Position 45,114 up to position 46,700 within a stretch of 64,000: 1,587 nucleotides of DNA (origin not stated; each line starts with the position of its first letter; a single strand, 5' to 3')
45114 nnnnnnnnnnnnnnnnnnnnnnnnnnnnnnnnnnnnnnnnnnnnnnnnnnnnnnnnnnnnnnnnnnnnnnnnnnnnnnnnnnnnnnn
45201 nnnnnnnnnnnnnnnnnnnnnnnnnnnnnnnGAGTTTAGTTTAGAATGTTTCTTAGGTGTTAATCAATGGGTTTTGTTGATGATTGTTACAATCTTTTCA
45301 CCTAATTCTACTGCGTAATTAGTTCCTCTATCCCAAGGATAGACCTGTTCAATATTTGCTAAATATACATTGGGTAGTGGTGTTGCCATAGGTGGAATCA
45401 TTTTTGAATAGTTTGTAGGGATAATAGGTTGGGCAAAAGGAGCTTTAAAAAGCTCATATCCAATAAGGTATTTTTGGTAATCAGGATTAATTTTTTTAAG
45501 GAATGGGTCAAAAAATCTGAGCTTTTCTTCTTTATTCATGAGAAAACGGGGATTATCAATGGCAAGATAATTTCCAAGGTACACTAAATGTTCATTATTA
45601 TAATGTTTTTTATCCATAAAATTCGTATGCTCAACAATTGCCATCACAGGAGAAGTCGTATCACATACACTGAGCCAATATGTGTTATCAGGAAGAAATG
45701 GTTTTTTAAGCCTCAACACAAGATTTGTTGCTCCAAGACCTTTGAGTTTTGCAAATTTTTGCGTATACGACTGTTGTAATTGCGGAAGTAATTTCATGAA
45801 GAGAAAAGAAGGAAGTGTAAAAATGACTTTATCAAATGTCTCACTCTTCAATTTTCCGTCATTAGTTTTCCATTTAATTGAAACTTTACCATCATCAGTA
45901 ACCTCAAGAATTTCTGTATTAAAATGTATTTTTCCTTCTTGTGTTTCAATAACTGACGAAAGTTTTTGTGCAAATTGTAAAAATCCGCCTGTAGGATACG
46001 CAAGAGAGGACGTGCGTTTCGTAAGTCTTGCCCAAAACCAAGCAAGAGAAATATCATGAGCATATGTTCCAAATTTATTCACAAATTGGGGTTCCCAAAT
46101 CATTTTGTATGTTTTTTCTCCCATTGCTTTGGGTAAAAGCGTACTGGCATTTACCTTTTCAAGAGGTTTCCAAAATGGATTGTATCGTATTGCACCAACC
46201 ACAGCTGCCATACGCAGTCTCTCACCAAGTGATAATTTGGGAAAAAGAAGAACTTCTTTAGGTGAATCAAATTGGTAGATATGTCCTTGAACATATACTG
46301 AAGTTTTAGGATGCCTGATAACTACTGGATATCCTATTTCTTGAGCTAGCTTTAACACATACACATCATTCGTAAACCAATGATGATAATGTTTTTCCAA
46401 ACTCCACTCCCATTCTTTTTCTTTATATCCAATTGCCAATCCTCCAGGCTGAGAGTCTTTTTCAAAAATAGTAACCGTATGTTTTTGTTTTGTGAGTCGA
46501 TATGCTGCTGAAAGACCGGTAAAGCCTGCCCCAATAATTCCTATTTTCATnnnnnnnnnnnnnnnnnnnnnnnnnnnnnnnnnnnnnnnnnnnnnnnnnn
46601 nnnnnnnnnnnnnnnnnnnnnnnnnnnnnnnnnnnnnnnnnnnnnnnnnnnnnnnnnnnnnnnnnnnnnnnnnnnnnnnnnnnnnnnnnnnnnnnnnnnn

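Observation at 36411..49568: Pilus-linked envelope glycosylation locus: pilN/pilO, a Pro/Thr-rich surface protein, FAD oxidoreductase, three GT-C glycosyltransferase-like proteins, an epimerase, HAD and LCP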

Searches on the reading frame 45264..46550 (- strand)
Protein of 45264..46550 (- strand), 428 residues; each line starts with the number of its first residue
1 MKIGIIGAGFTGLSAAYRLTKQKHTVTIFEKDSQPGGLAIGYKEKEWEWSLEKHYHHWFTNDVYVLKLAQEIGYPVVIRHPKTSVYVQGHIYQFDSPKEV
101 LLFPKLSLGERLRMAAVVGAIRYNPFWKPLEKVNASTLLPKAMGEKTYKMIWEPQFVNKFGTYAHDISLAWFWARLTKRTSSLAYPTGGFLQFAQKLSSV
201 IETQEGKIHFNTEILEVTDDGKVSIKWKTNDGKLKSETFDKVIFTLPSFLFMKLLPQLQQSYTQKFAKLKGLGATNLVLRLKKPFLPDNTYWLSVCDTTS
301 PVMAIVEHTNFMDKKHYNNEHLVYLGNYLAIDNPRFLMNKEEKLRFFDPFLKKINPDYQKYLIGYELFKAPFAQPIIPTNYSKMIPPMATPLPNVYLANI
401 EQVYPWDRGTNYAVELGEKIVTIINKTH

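Call 3: search_protein_families(library=pfam, proteins=[window:45264-46550:-], max_evalue=0.01)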
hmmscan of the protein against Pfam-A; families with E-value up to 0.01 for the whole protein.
window:45264-46550:- (428 aa): 11 families
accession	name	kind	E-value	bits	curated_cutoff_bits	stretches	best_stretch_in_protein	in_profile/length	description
PF01593.30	Amino_oxidase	-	4.1e-25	89.4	19.8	1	10-398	1-416/443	Flavin containing amine oxidoreductase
PF13450.12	NAD_binding_8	-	1.2e-12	48.3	21.9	1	5-60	1-54/68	NAD(P)-binding Rossmann-like domain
PF01266.30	DAO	-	1.6e-10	41.5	27.9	1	3-36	2-35/353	FAD dependent oxidoreductase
PF00070.33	Pyr_redox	-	3.2e-05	24.8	22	1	2-35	1-34/82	Pyridine nucleotide-disulphide oxidoreductase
PF07992.20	Pyr_redox_2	-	7.1e-05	22.8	26.1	1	2-34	2-35/291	Pyridine nucleotide-disulphide oxidoreductase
PF13454.12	NAD_binding_9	-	0.00013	22.4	21.8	1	5-43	2-44/155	FAD-NAD(P)-binding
PF01946.23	Thi4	-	0.00086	19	26.2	1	3-38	20-56/235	Thi4 family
PF00890.30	FAD_binding_2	-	0.0012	18.6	20.4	1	5-37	4-36/414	FAD binding domain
PF03486.20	HI0933_like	-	0.0013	18.7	50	0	3-36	3-36/244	HI0933-like protein Rossmann domain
PF21799.2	MurD-like_N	-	0.0068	17.1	27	0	2-39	2-39/88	Mur ligase MurD-like, N-terminal domain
PF13738.12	Pyr_redox_3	-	0.0071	16.1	30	0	5-34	2-31/305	Pyridine nucleotide-disulphide oxidoreductase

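Call 4: search_protein_families(library=ncbifam, proteins=[window:45264-46550:-], max_evalue=0.01)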
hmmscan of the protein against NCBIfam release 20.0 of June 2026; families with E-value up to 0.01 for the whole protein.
window:45264-46550:- (428 aa): 53 families (the best 25 are shown)
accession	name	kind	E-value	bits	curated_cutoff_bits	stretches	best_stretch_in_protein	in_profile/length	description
NF005560.0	PRK07233.1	equivalog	7.3e-117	390.8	252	1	1-426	1-430/435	hypothetical protein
TIGR03467.1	HpnE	equivalog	6.7e-20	71.8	283.05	1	5-286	3-300/430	hydroxysqualene dehydroxylase HpnE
NF005548.0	PRK07208.1-4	equivalog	5.4e-17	61.6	389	1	3-311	6-334/488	hypothetical protein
NF005547.0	PRK07208.1-3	equivalog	3.1e-16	59.2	380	1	2-262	6-276/465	hypothetical protein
TIGR00562.1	proto_IX_ox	equivalog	5.4e-13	48.3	97.85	2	2-169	4-171/470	protoporphyrinogen oxidase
TIGR02734.1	crtI_fam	subfamily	2.7e-11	42.8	238.1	1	5-49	3-47/504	phytoene desaturase family protein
NF058655.1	CrtID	equivalog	4.4e-11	42.3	640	1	4-51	2-49/478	bifunctional phytoene desaturase/3,4-desaturase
NF005545.0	PRK07208.1-1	equivalog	4.9e-09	35.1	451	1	3-95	10-102/504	hypothetical protein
TIGR02733.1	desat_CrtD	equivalog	6.8e-09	34.9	549.7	1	3-48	4-49/492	C-3',4' desaturase CrtD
NF009410.0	PRK12771.1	subfamily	7.8e-09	34.6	516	1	2-38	140-176/566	NAD(P)-binding protein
TIGR03197.1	MnmC_Cterm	equivalog_domain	7.3e-08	31.9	174.2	1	3-39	2-38/400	FAD-dependent 5-carboxymethylaminomethyl-2-thiouridine(34) oxidoreductase MnmC1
TIGR02731.1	phytoene_desat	equivalog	9.7e-08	31.2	569.4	1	3-73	2-71/453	15-cis-phytoene desaturase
NF045637.1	carotdesatCrtDProt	equivalog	2e-07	30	580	1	5-37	3-35/485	1-hydroxycarotenoid 3,4-desaturase CrtD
NF009454.0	PRK12814.1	equivalog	2.2e-07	29.7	916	1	2-38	195-231/657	putative NADPH-dependent glutamate synthase small subunit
NF010590.0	PRK13984.1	equivalog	1.1e-06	27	946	1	2-38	290-326/611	putative oxidoreductase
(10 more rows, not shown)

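Call 8: find_homologous_proteins(query=window:45264-46550:-)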
Query window:45264-46550:- (428 aa): 6568 proteins with E <= 0.001 among 8000 candidates; the best 120 are listed.
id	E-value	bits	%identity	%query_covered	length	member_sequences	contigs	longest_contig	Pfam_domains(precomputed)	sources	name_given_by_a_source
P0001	5.4e-294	992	100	100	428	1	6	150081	PF01266.31,PF01593.31,PF13450.13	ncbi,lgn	-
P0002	2.5e-229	779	78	99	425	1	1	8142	PF01266.31,PF01593.31,PF13450.13,PF00890.31,PF07992.21,PF00070.34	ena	-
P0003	1.5e-222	757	76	99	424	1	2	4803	PF01266.31,PF01593.31,PF13450.13,PF07992.21,PF00070.34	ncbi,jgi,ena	-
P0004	1.4e-220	751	74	99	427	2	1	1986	PF01266.31,PF01593.31,PF13450.13,PF00890.31,PF07992.21,PF00070.34,PF01494.26,PF12831.14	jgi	-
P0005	4.0e-220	749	74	100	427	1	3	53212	PF01266.31,PF01593.31,PF13450.13,PF07992.21,PF00070.34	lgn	-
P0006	1.3e-218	744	75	99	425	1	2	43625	PF01266.31,PF01593.31,PF13450.13,PF07992.21,PF00070.34,PF21799.3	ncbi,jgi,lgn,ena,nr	ncbi:MAG TPA: NAD(P)/FAD-dependent oxidoreductase [Methylomirabilota bacterium]|nr:NAD(P)/FAD-depend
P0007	2.0e-218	743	73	100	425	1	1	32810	PF01266.31,PF01593.31,PF13450.13,PF07992.21,PF00070.34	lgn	-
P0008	2.5e-218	743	75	99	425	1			PF01266.31,PF01593.31,PF13450.13,PF07992.21,PF00070.34,PF21799.3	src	-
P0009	1.2e-217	741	74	100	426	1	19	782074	PF01946.24,PF01266.31,PF01593.31,PF13450.13,PF00890.31,PF07992.21,PF00070.34,PF03486.21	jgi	jgi:protoporphyrinogen oxidase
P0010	2.7e-217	740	75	99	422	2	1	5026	PF01266.31,PF01593.31,PF13450.13,PF07992.21,PF00070.34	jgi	jgi:protoporphyrinogen oxidase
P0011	3.8e-217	739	74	100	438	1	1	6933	PF01946.24,PF01266.31,PF01593.31,PF13450.13,PF00890.31,PF07992.21,PF00070.34,PF03486.21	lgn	-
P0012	4.3e-217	739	73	99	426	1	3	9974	PF01266.31,PF01593.31,PF13450.13,PF07992.21,PF00070.34,PF03486.21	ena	-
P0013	9.7e-216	735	72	99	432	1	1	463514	PF01266.31,PF01593.31,PF13450.13,PF07992.21,PF00070.34,PF12831.14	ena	-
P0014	2.6e-215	733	73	99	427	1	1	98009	PF01266.31,PF01593.31,PF13450.13,PF07992.21,PF00070.34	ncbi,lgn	-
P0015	5.4e-215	732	73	99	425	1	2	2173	PF01946.24,PF01266.31,PF01593.31,PF13450.13,PF00890.31,PF07992.21,PF00070.34,PF13454.13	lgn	-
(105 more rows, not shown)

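Call 9: search_solved_structures(query=window:45264-46550:-, max_evalue=0.01)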
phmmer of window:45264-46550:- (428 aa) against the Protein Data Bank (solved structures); distinct sequences matched with E-value up to 0.01: 19.
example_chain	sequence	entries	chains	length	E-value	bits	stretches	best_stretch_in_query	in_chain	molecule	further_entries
1f8r_A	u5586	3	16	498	1.1e-07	34.1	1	3-49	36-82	L-AMINO ACID OXIDASE | L-amino-acid oxidase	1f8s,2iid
4e0v_A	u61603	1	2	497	1.2e-06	30.6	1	2-49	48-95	L-amino-acid oxidase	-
5ts5_A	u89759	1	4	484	1.3e-06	30.6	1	2-49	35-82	Amine oxidase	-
1reo_A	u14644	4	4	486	7.8e-06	28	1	3-49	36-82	AHPLAAO | L-amino acid oxidase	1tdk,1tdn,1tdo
6wpu_A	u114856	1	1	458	0.00021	23.3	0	3-40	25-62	Flavin-containing monooxygenase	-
3nrn_A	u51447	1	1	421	0.00024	23.1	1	2-222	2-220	uncharacterized protein PF1083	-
4rep_A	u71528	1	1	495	0.00028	22.9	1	5-40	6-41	Gamma-carotene desaturase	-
3kve_A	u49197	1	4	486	0.0006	21.8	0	3-49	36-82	L-amino acid oxidase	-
7rt0_A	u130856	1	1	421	0.0022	19.9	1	2-38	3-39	4-methylaminobutanoate oxidase (methylamine-forming)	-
9rvj_A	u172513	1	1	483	0.0035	19.2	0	2-52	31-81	Tetrapodal ancestor of L-amino acid oxidase: Q225H - W377I double mutant with phenylalanin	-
9run_A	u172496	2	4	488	0.0036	19.2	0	2-52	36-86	Tetrapodal ancestor of L-amino acid oxidase: Q225H-W377I double mutant | Tetrapodal ancestor of L-amino acid oxidases: W377I mutant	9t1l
9rum_A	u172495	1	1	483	0.0036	19.2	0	2-52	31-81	Tetrapodal ancestor of L-amino acid oxidase: Q225A mutant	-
9qs1_A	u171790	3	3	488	0.0037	19.1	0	2-52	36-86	Tetrapodal ancestor of L-amino acis oxidases | Tetrapodal ancestor of L-amino acid oxidases | Tetrapodal ancestor of L-amino acid oxidases co-crystallised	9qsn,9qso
9rvh_A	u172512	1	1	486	0.0039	19.1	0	2-52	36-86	Tetrapodal ancestor of L-amino acid oxidase: Q225A-Loop (P361-PREGA-L367) mutant with phen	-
9t73_B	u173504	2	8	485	0.0039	19.1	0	2-52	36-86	Tetrapodal ancestor of L-amino acid oxidases: I224A-Q225H-P361-PREGA-L367 bound to phenyla | Tetrapodal ancestor of L-amino acid oxidase: I224A-Q225H-P361-PREGA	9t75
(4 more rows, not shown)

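Call 11: find_related_loci(query=A1, collection=genome_contigs, flank=10000)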
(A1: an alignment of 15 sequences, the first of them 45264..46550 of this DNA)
Query A1 (428 aa) in genome_contigs; peptide patterns used: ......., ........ (x = any residue, [..] = any of these).
600 stretches matched a pattern (row limit reached: there are more); 591 encode a relative of the query (tblastn E <= 1e-3); the best 80 are kept; 80 distinct loci.
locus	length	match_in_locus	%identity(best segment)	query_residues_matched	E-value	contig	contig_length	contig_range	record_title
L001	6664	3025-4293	72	1-424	0e+0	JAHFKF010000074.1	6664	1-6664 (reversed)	MAG: Candidatus Levyibacteriota bacterium isolate nzgw403 NODE_10443_length_6665_cov_3.661216, whole genome shotgun sequ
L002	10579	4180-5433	70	1-418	0e+0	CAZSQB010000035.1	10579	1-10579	MAG TPA_asm: uncultured Gammaproteobacteria bacterium isolate SRP269290_co3_983 genome assembly, contig: NODE_7913_lengt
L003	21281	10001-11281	66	1-428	0e+0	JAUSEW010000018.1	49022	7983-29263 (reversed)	MAG: Candidatus Levyibacteriota bacterium isolate E14_maxbin.252 E14_k141_1211168, whole genome shotgun sequence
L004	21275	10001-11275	65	1-426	0e+0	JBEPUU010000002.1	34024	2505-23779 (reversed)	MAG: bacterium isolate 22E.metabat2_refined.014_sub NODE_1062_length_34024_cov_5.797845, whole genome shotgun sequence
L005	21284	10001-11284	65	1-428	0e+0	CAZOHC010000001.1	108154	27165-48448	MAG TPA_asm: uncultured Gammaproteobacteria bacterium isolate SRP144015_co1_130 genome assembly, contig: NODE_94_length_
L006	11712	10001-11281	65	1-426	0e+0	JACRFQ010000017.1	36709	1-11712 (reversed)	MAG: Candidatus Levyibacteriota bacterium isolate NC_groundwater_1729_Pr3_B-0.1um_34_132 SR-2_scaffold_141_811693, whole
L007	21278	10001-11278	65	1-424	0e+0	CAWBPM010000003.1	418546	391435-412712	MAG: Candidatus Levybacteria bacterium isolate MFD01476.bin.1.72 genome assembly, contig: contig_44256, whole genome sho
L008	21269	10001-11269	64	1-424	0e+0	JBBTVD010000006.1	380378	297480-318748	MAG: Patescibacteria group bacterium isolate H14-bin010_1 H14_bin010_1_000000000006, whole genome shotgun sequence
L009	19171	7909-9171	63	1-426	0e+0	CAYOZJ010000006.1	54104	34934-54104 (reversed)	MAG TPA_asm: uncultured Gammaproteobacteria bacterium isolate SRP200132_co1_666 genome assembly, contig: NODE_938_length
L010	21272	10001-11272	62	1-424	0e+0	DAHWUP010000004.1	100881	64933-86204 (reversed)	MAG TPA_asm: Candidatus Levyibacteriota bacterium isolate clean1537 NODE_4_length_100881_cov_9.691441, whole genome shot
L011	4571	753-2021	62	1-424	0e+0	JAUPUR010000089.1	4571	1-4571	MAG: Patescibacteria group bacterium isolate erpe_2018_sw_18hr_WHONDRS-SW48-000091_B_bin.71 scaffold_687529, whole genom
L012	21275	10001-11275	62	1-424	0e+0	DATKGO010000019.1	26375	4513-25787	MAG TPA_asm: Patescibacteria group bacterium isolate SMAG_U14553 k141_156972, whole genome shotgun sequence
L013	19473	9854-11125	61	1-424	0e+0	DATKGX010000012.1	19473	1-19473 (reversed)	MAG TPA_asm: Patescibacteria group bacterium isolate SMAG_U14562 k141_37526, whole genome shotgun sequence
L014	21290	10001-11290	63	1-424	0e+0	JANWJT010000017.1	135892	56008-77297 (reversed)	MAG: Candidatus Microgenomates bacterium isolate CRAIB_MAG74 c_000000092508, whole genome shotgun sequence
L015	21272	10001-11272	62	1-424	0e+0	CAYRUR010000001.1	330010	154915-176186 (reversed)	MAG TPA_asm: uncultured Gammaproteobacteria bacterium isolate SRP144015_co1_42 genome assembly, contig: NODE_12_length_3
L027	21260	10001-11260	59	1-419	4e-175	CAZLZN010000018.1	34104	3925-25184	MAG TPA_asm: uncultured Gammaproteobacteria bacterium isolate SRP278252_co2_871 genome assembly, contig: NODE_2487_lengt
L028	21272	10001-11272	59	1-424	2e-173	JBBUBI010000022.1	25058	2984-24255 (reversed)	MAG: Patescibacteria group bacterium isolate H52-bin033_1 H52_bin033_1_000000000022, whole genome shotgun sequence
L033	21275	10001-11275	58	1-424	1e-164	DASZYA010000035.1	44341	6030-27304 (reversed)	MAG TPA_asm: Patescibacteria group bacterium isolate SMAG_U6198 k141_782382, whole genome shotgun sequence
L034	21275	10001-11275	55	1-426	6e-159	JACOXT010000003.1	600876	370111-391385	MAG: Candidatus Levyibacteriota bacterium isolate NC_groundwater_160_Ag_S-0.1um_36_20 S4_GD2017_2_S1_scaffold_58, whole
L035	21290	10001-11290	71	1-424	0e+0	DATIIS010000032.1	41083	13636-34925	MAG TPA_asm: Candidatus Saccharimonadales bacterium isolate SMAG_U15671 k141_706274, whole genome shotgun sequence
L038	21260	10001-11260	50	1-423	4e-147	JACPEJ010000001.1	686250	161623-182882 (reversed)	MAG: Candidatus Blackburnbacteria bacterium isolate NC_groundwater_332_Ag_B-0.1um_41_18 GD18-4_B1_scaffold_152758, whole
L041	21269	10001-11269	50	1-427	1e-137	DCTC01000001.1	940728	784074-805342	MAG TPA_asm: Candidatus Roizmanbacteria bacterium UBA1450 UBA1450_contig_1166, whole genome shotgun sequence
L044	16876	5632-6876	48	1-419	7e-135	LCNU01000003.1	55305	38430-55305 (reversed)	MAG: Candidatus Amesbacteria bacterium GW2011_GWC1_47_15 UX86_C0003, whole genome shotgun sequence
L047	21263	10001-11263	48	1-424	3e-127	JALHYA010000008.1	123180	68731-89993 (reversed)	MAG: Patescibacteria group bacterium isolate PFL142 seq_1300431, whole genome shotgun sequence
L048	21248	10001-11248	59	8-424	2e-173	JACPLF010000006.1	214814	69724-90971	MAG: Candidatus Levyibacteriota bacterium isolate NC_groundwater_514_Ag_S-0.1um_37_12 S35_SO-1_scaffold_96964, whole gen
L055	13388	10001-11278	41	1-426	1e-116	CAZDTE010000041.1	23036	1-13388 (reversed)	MAG TPA_asm: uncultured Ardenticatenales bacterium isolate binchicken_co275_99 genome assembly, contig: NODE_2751_length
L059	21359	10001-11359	56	1-424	3e-173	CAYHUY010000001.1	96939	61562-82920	MAG TPA_asm: uncultured Gammaproteobacteria bacterium isolate ERP119705_co16_474 genome assembly, contig: NODE_84_length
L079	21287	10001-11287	41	2-427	1e-107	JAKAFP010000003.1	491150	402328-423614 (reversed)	MAG: Chloroflexi bacterium isolate WY2.bin104 NODE_8_length_491150_cov_4.188765, whole genome shotgun sequence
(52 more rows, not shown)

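Call 25: search_protein_families(library=pfam, proteins=[L079:8925-9950:+, L055:11406-12710:+, L028:11947-13584:+, L041:14935-16485:+, L044:10392-11192:-, L034:19457-21106:+, L047:13082-14212:+, L048:7085-8545:+, L047:3305-4987:+, L013:2053-3168:+], max_evalue=0.001)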
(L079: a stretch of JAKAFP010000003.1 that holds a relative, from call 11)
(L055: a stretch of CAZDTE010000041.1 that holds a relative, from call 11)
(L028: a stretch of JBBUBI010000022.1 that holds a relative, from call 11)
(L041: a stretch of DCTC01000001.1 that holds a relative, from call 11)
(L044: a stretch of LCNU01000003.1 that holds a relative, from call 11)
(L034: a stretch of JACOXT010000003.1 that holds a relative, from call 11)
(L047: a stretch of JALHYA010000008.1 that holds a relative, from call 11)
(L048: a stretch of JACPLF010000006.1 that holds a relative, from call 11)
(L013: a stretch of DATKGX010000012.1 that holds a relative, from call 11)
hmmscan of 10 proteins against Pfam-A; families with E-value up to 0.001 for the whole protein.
L079:8925-9950:+ (341 aa): 1 family
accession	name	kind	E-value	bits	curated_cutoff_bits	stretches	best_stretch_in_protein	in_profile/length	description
PF03706.18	LPG_synthase_TM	-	7e-59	200.2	33.4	1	7-314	2-302/302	Lysylphosphatidylglycerol synthase TM region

L055:11406-12710:+ (434 aa): 3 families
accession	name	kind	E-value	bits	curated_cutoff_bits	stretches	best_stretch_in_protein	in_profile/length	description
PF03721.20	UDPG_MGDP_dh_N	-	6e-63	212.2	27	1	3-186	2-186/187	UDP-glucose/GDP-mannose dehydrogenase family, NAD binding domain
PF00984.24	UDPG_MGDP_dh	-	5.6e-38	129.4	25.4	1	201-293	1-93/94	UDP-glucose/GDP-mannose dehydrogenase family, central domain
PF03720.21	UDPG_MGDP_dh_C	-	6.4e-35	120.1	30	1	317-416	2-102/103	UDP-glucose/GDP-mannose dehydrogenase family, UDP binding domain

L028:11947-13584:+ (545 aa): 0 families

L041:14935-16485:+ (516 aa): 2 families
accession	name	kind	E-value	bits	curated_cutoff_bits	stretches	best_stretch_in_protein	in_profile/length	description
PF01180.27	DHO_dh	-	1.4e-50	172.6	27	1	202-500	1-291/291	Dihydroorotate dehydrogenase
PF07884.19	VKOR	-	7e-23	81.7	27.5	1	11-133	2-131/134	Vitamin K epoxide reductase family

L044:10392-11192:- (266 aa): 3 families
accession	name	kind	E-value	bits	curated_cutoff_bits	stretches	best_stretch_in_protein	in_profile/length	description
PF00535.33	Glycos_transf_2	-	2.2e-37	129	23.3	1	37-200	1-165/168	Glycosyl transferase family 2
PF10111.15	Glyco_tranf_2_2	-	2.1e-09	37.7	27.3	1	37-124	1-91/276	Glycosyltransferase like family 2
PF13641.12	Glyco_tranf_2_3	-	6.9e-07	29.9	27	1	36-152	3-124/230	Glycosyltransferase like family 2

L034:19457-21106:+ (549 aa): 2 families
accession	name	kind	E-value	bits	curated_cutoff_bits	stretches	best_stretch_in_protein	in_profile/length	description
PF13231.12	PMT_2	-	6.9e-10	39.8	26.1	1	93-251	1-152/160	Dolichyl-phosphate-mannose-protein mannosyltransferase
PF02366.24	PMT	-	3.2e-05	24.1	22.7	1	122-262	85-237/245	Dolichyl-phosphate-mannose-protein mannosyltransferase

L047:13082-14212:+ (376 aa): 0 families

L048:7085-8545:+ (486 aa): 1 family
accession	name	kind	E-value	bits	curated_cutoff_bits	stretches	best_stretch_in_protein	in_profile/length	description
PF13231.12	PMT_2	-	3.3e-08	34.4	26.1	1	76-223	7-153/160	Dolichyl-phosphate-mannose-protein mannosyltransferase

L047:3305-4987:+ (560 aa): 1 family
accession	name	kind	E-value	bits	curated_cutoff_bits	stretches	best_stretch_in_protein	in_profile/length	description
PF10131.15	PTPS_related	-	9.9e-14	51.1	26.4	1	76-403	1-316/621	6-pyruvoyl-tetrahydropterin synthase related domain; membrane protein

L013:2053-3168:+ (371 aa): 1 family
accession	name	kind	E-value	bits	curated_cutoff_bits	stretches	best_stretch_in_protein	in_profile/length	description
PF00801.26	PKD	-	6.7e-05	23.2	23.5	1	229-306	9-79/80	PKD domain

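Call 32: predict_structure(alignment_id=A1)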
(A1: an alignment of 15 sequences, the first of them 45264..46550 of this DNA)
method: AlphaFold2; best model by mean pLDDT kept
length: 428 residues; sequences in the alignment: 15
mean_pLDDT: 83.4   pTM: 0.84
mean pLDDT of the five models: 83.4, 82.7, 80.7, 67.9, 65.2
residues with pLDDT >= 90: 176; 70-90: 199; 50-70: 32; < 50: 21
segments of 3 or more residues with pLDDT < 50: 38-57
pLDDT, mean of each block of 10 residues (from residue 1): 88 94 95 62 35 44 83 89 89 85 90 90 83 91 92 88 85 74 78 90 94 89 91 94 86 87 77 82 89 91 87 77 86 89 95 96 87 65 80 90 63 85 86
secondary structure, 60 per line:
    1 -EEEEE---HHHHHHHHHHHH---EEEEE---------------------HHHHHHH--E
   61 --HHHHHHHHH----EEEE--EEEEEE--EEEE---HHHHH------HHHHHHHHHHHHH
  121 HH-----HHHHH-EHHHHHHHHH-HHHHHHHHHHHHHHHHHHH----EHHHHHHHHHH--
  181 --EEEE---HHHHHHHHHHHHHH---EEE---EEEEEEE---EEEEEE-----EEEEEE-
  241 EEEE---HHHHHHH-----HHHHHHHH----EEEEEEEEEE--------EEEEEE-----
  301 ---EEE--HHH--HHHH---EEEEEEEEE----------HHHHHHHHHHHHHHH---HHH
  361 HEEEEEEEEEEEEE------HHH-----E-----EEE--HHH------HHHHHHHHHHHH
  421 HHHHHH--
elements in order: E2-6 H10-21 E25-29 H51-57 H63-71 E76-79 E82-87 E90-93 H97-101 H108-122 H128-132 H135-143 H145-163 H169-178 E183-186 H190-203 E207-209 E213-219 E223-228 E234-239 E241-244 H248-254 H260-267 E272-281 E290-295 E304-306 H314-317 E321-329 H340-354 H358-361 E362-374 E395-397 H409-426
